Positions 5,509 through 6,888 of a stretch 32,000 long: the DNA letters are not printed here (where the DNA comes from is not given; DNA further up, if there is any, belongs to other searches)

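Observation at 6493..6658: Origin-like array (DnaA-box-like sites, phased iterons, AT-rich 12-mers) hidden inside the 3' end of the repA ORF; parA missing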

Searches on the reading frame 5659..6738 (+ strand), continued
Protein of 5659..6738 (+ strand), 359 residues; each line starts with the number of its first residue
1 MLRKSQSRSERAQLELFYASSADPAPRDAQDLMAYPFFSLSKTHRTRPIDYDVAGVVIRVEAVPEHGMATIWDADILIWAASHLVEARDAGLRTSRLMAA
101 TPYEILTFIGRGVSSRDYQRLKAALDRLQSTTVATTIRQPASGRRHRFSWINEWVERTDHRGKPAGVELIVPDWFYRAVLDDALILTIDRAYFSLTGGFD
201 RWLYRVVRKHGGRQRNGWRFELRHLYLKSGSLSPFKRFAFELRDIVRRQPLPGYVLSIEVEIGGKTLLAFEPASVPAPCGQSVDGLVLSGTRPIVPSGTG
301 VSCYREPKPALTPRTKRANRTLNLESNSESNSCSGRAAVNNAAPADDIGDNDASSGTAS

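Call 33: get_annotated_region(hit=H31, flank=2500)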
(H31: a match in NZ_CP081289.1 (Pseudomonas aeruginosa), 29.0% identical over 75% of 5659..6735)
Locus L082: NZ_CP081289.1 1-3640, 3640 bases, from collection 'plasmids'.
description: Pseudomonas aeruginosa strain F092021 plasmid pF092021-2, complete sequence
organism: Pseudomonas aeruginosa (NCBI taxid 287)
taxonomy: Bacteria; Pseudomonadota; Gammaproteobacteria; Pseudomonadales; Pseudomonadaceae; Pseudomonas; Pseudomonas aeruginosa
host: -; source: Homo sapiens,cell culture; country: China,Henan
typing (MOB-suite, as given by PLSDB): conjugative; replicon rep_cluster_724; relaxase MOBQ; mating-pair formation MPF_T
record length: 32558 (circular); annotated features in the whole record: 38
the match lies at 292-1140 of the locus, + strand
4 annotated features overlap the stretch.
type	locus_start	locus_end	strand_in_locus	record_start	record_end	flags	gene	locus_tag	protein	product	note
CDS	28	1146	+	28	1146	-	-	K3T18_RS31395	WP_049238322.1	replication initiator protein A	-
CDS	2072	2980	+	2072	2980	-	-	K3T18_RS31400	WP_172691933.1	DNA-binding protein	-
CDS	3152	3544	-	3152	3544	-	-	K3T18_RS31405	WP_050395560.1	hypothetical protein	-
CDS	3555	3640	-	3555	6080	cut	-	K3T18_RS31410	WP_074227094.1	type IV secretory system conjugative DNA transfer family protein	-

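Call 34: get_annotated_region(hit=H10, flank=2500)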
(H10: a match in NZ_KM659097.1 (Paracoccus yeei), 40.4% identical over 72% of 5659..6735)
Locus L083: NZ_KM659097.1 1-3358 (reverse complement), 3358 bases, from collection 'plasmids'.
description: Paracoccus yeei plasmid pLM20P5, complete sequence
organism: Paracoccus yeei (NCBI taxid 147645)
taxonomy: Bacteria; Pseudomonadota; Alphaproteobacteria; Rhodobacterales; Paracoccaceae; Paracoccus; Paracoccus yeei
host: -; source: Lubin copper mine; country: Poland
typing (MOB-suite, as given by PLSDB): non-mobilizable; replicon rep_cluster_1497
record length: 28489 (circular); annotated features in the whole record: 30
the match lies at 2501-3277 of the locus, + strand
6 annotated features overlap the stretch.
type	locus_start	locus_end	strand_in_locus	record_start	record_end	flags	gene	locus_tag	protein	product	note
CDS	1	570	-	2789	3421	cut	-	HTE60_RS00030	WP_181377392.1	hypothetical protein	-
CDS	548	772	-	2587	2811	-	-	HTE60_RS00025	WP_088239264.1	hypothetical protein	-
CDS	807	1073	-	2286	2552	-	-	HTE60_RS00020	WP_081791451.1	ribbon-helix-helix protein, CopG family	GO:0006355 - regulation of DNA-templated transcription [Evidence IEA]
CDS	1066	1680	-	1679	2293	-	-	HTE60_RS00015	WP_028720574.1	ParA family protein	-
CDS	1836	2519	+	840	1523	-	-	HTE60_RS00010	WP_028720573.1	recombinase family protein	GO:0006310 - DNA recombination [Evidence IEA]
CDS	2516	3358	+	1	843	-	-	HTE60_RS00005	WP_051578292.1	replication initiator protein A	-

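Call 35: get_annotated_region(hit=H26, flank=2500)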
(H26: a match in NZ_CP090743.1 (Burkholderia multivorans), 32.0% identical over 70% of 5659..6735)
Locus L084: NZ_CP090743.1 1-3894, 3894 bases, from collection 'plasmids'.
description: Burkholderia multivorans strain 2010Ycf635 plasmid p1_2010Ycf635, complete sequence
organism: Burkholderia multivorans (NCBI taxid 87883)
taxonomy: Bacteria; Pseudomonadota; Betaproteobacteria; Burkholderiales; Burkholderiaceae; Burkholderia; Burkholderia multivorans
host: -; source: Homo sapiens; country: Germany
typing (MOB-suite, as given by PLSDB): non-mobilizable
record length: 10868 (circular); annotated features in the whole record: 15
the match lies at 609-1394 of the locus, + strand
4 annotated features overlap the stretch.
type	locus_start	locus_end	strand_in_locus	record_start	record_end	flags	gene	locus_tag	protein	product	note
CDS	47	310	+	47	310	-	-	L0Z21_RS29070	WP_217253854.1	CopG family transcriptional regulator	-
CDS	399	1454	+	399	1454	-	-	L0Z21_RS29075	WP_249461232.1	replication initiator protein A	-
CDS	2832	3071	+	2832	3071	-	-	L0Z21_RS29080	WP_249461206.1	EexN family lipoprotein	-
CDS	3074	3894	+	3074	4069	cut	-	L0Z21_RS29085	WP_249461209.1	type IV secretion system protein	-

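Call 45: get_annotated_region(hit=H2, flank=2000)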
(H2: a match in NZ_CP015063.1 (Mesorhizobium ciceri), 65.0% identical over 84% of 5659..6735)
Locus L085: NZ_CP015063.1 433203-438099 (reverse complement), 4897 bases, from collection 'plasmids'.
description: Mesorhizobium ciceri strain CC1192 plasmid pMc1192, complete sequence
organism: Mesorhizobium ciceri (NCBI taxid 39645)
taxonomy: Bacteria; Pseudomonadota; Alphaproteobacteria; Hyphomicrobiales; Phyllobacteriaceae; Mesorhizobium; Mesorhizobium ciceri
host: -; source: Cicer arietinum,Pure Sample; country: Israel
typing (MOB-suite, as given by PLSDB): non-mobilizable
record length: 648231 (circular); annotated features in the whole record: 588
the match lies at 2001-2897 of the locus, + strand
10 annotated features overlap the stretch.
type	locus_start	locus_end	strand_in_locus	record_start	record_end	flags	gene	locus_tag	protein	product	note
CDS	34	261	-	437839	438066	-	-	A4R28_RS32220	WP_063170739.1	helix-turn-helix transcriptional regulator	-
CDS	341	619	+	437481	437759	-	-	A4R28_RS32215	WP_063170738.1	DUF2285 domain-containing protein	-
CDS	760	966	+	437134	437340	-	-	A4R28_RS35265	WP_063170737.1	DUF6499 domain-containing protein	-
CDS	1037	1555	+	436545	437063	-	-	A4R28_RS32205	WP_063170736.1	DUF2285 domain-containing protein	-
CDS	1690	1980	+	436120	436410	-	-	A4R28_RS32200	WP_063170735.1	helix-turn-helix domain-containing protein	-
CDS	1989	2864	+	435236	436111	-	-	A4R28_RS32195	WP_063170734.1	replication initiator protein A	-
CDS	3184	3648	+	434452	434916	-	-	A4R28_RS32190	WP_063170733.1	DUF2840 domain-containing protein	-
CDS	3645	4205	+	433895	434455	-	-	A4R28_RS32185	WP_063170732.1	S26 family signal peptidase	GO:0006465 - signal peptide processing [Evidence IEA]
CDS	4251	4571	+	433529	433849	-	-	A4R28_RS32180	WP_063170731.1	DUF736 domain-containing protein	-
CDS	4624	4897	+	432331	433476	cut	-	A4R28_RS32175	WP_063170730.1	lytic transglycosylase domain-containing protein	-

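Call 46: get_annotated_region(hit=H6, flank=2000)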
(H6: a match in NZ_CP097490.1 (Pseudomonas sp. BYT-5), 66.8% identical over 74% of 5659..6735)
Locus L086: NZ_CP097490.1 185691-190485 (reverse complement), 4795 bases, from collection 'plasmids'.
description: Pseudomonas sp. BYT-5 plasmid pBYT5-1, complete sequence
organism: Pseudomonas sp. BYT-5 (NCBI taxid 2944392)
taxonomy: Bacteria; Pseudomonadota; Gammaproteobacteria; Pseudomonadales; Pseudomonadaceae; Pseudomonas; Pseudomonas sp. BYT-5
host: -; source: wastewater treatment tank,soil; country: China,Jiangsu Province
typing (MOB-suite, as given by PLSDB): conjugative; replicon rep_cluster_2238,rep_cluster_402; relaxase MOBP; mating-pair formation MPF_T
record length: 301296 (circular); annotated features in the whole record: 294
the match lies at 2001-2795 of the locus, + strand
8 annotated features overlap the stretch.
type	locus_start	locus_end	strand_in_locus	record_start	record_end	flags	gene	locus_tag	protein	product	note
CDS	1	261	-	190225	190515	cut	-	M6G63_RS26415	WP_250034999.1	helix-turn-helix transcriptional regulator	-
CDS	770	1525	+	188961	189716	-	-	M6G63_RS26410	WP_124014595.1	DUF2285 domain-containing protein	-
CDS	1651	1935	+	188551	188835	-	-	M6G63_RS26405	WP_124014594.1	helix-turn-helix domain-containing protein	-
CDS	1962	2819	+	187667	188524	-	-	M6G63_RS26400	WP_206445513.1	replication initiator protein A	-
CDS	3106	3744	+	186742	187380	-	parA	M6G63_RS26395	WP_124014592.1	ParA family partition ATPase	-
CDS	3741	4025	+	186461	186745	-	-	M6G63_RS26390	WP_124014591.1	chromosome partitioning protein ParB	-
CDS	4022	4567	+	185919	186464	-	-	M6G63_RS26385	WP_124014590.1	DUF2840 domain-containing protein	-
CDS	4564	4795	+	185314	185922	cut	-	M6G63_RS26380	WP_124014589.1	S26 family signal peptidase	GO:0006465 - signal peptide processing [Evidence IEA]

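Call 47: get_annotated_region(hit=H17, flank=2500)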
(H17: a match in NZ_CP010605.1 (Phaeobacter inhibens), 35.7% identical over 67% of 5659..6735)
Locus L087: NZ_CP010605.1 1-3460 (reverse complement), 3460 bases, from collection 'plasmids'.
description: Phaeobacter inhibens strain P83 plasmid pP83_f, complete sequence
organism: Phaeobacter inhibens (NCBI taxid 221822)
taxonomy: Bacteria; Pseudomonadota; Alphaproteobacteria; Rhodobacterales; Roseobacteraceae; Phaeobacter; Phaeobacter inhibens
host: -; source: cell culture,clam larvae aquaculture; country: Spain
typing (MOB-suite, as given by PLSDB): non-mobilizable; replicon rep_cluster_735
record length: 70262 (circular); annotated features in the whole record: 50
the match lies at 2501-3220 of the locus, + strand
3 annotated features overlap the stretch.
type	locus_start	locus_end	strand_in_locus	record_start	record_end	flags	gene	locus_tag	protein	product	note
CDS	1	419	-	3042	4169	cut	-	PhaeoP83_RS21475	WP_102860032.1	ParB N-terminal domain-containing protein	-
CDS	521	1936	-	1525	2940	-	-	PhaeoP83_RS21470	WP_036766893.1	AAA family ATPase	-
CDS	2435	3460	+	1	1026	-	-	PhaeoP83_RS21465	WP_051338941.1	replication initiator protein A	-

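Call 52: get_annotated_region(hit=H29, flank=1500)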
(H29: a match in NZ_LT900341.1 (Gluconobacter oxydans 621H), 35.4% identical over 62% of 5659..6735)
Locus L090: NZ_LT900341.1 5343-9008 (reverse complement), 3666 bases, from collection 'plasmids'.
description: Gluconobacter oxydans 621H isolate WT-DSMZ plasmid 4
organism: Gluconobacter oxydans 621H (NCBI taxid 290633)
taxonomy: Bacteria; Pseudomonadota; Alphaproteobacteria; Rhodospirillales; Acetobacteraceae; Gluconobacter; Gluconobacter oxydans; Gluconobacter oxydans 621H
host: -; source: -; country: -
typing (MOB-suite, as given by PLSDB): mobilizable; replicon rep_cluster_759; relaxase MOBQ
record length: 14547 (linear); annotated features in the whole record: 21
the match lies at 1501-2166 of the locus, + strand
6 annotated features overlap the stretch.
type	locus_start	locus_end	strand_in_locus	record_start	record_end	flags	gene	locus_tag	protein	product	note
CDS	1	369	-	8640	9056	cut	-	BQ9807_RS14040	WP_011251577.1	type II toxin-antitoxin system HicB family antitoxin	-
CDS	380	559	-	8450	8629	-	-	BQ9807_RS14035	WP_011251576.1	type II toxin-antitoxin system HicA family toxin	-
CDS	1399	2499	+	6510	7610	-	-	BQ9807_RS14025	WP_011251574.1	replication initiator protein A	-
CDS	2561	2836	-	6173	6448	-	-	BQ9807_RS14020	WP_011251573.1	ribbon-helix-helix domain-containing protein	-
CDS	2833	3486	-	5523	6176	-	parA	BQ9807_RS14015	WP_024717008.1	ParA family partition ATPase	-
CDS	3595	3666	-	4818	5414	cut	-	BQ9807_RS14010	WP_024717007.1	recombinase family protein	GO:0006310 - DNA recombination [Evidence IEA]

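Call 53: get_annotated_region(hit=H36, flank=1500)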
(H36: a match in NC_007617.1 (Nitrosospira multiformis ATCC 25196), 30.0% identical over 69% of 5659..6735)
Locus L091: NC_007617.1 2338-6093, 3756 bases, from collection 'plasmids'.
description: Nitrosospira multiformis ATCC 25196 plasmid 3, complete sequence
organism: Nitrosospira multiformis ATCC 25196 (NCBI taxid 323848)
taxonomy: Bacteria; Pseudomonadota; Betaproteobacteria; Nitrosomonadales; Nitrosomonadaceae; Nitrosospira; Nitrosospira multiformis; Nitrosospira multiformis ATCC 25196
host: -; source: -; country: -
typing (MOB-suite, as given by PLSDB): mobilizable; replicon rep_cluster_447; relaxase MOBQ
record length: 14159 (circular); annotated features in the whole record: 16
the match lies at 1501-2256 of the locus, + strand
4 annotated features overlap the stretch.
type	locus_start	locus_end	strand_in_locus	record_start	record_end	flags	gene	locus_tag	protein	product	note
CDS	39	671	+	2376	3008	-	-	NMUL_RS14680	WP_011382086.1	ParA family protein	-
CDS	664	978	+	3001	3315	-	-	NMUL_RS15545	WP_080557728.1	hypothetical protein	-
CDS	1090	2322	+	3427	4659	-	-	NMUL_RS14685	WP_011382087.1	replication initiator protein A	-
CDS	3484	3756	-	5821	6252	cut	-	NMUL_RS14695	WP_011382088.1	conjugal transfer protein TraD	-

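Call 55: predict_structure(alignment_id=A1)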
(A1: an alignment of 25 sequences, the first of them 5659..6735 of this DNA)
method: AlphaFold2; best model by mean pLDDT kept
length: 359 residues; sequences in the alignment: 25
mean_pLDDT: 37.1   pTM: 0.25
mean pLDDT of the five models: 37.1, 36.2, 35.7, 34.8, 33.7
residues with pLDDT >= 90: 0; 70-90: 0; 50-70: 40; < 50: 319
segments of 3 or more residues with pLDDT < 50: 1-110, 120-158, 163-200, 228-232, 242-359
pLDDT, mean of each block of 10 residues (from residue 1): 37 33 35 32 39 39 36 41 44 37 45 49 41 28 28 39 42 36 40 42 55 54 51 50 46 41 37 31 26 23 23 25 25 27 29 30
secondary structure, 60 per line:
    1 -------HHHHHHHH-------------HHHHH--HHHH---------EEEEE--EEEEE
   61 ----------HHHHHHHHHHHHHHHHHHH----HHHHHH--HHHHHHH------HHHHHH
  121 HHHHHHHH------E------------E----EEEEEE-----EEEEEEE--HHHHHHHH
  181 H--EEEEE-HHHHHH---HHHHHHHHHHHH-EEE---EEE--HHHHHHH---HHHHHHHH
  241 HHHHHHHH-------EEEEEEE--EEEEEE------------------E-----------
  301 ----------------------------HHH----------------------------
elements in order: H8-15 H29-33 H36-39 E49-53 E56-60 H71-89 H94-99 H102-108 H115-128 E153-158 E164-170 H173-181 E184-188 H190-195 H199-210 E212-214 E218-220 H223-229 H233-248 E256-262 E265-270

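Call 57: search_solved_structures(query=A1, max_evalue=10)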
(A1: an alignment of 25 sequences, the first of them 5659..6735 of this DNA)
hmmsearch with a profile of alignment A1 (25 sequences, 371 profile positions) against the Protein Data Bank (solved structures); distinct sequences matched with E-value up to 10: 0.

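Call 61: search_protein_families(library=pfam, proteins=[window:5659-6735:+, L084:399-1451:+, L082:28-1143:+, L081:2483-3325:+, L091:1090-2319:+], max_evalue=10)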
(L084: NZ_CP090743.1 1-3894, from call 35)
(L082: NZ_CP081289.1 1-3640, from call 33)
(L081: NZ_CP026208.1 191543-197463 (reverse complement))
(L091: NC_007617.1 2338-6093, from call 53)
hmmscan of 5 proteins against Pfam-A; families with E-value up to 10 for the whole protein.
window:5659-6735:+ (359 aa): 2 families
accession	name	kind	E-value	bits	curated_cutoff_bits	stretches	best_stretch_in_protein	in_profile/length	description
PF10134.15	RPA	-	1.4e-87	293.5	27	1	27-256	1-228/228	Replication initiator protein A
PF01051.27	Rep3_N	-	0.018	15.8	22.4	1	74-171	20-102/141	Initiator Replication protein, WH1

L084:399-1451:+ (351 aa): 3 families
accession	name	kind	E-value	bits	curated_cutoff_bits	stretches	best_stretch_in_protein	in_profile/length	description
PF10134.15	RPA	-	1.4e-65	221.5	27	1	85-326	1-228/228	Replication initiator protein A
PF08281.18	Sigma70_r4_2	-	0.0058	16.7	25.7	1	3-38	2-37/54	Sigma-70, region 4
PF16678.12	UBA_HOIP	-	0.18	12.2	22.4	1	179-227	72-120/152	HOIP UBA domain pair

L082:28-1143:+ (372 aa): 2 families
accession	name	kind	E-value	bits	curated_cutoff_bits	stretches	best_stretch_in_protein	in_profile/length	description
PF10134.15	RPA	-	4.7e-66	223.1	27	1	103-343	1-228/228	Replication initiator protein A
PF16743.10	PliI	-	0.1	12.7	27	1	125-186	3-66/123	Periplasmic lysozyme inhibitor of I-type lysozyme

L081:2483-3325:+ (281 aa): 2 families
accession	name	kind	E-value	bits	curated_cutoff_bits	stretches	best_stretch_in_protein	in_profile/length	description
PF10134.15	RPA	-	4.9e-89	298.2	27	1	28-257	1-228/228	Replication initiator protein A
PF01051.27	Rep3_N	-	0.0085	16.9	22.4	1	73-151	18-84/141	Initiator Replication protein, WH1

L091:1090-2319:+ (410 aa): 2 families
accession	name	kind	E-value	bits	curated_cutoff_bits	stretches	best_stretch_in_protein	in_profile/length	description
PF10134.15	RPA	-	1.1e-93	313.5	27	1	150-384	1-228/228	Replication initiator protein A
PF04796.18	RepA_C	-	0.044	14.5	26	1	238-313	60-135/181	Plasmid encoded RepA protein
